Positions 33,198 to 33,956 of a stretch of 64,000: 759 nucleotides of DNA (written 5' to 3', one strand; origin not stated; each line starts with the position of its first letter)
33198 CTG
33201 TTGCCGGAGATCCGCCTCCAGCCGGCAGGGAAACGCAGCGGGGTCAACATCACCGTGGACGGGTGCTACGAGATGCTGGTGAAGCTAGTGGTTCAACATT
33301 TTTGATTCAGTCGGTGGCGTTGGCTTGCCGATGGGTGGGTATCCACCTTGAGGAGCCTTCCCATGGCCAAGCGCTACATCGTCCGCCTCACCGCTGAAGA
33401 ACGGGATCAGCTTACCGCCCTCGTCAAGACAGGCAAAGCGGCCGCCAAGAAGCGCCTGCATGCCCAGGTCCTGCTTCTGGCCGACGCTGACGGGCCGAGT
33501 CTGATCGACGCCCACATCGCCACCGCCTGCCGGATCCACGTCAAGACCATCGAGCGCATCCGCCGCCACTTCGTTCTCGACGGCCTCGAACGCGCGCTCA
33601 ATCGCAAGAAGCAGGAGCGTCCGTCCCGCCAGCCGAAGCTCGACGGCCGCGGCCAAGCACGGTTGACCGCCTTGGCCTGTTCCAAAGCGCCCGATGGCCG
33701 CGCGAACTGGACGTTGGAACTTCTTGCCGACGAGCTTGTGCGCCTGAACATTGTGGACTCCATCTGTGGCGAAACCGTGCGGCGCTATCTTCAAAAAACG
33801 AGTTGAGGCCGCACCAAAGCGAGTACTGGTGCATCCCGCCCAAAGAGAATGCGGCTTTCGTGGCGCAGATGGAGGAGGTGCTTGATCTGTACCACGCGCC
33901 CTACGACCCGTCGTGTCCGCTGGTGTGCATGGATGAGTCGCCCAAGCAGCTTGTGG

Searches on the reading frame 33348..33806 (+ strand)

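Call 45: search_protein_families(library=pfam, proteins=[window:33348-33806:+], max_evalue=0.001)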
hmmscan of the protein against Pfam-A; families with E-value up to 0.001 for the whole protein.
window:33348-33806:+ (152 aa): 2 families
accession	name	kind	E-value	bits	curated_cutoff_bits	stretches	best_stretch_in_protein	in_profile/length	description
PF13565.12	HTH_32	-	4.2e-14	53.3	33.7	1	67-148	1-73/73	Homeodomain-like domain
PF13384.12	HTH_23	-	0.00041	20.5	24.6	0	35-82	6-48/50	Homeodomain-like domain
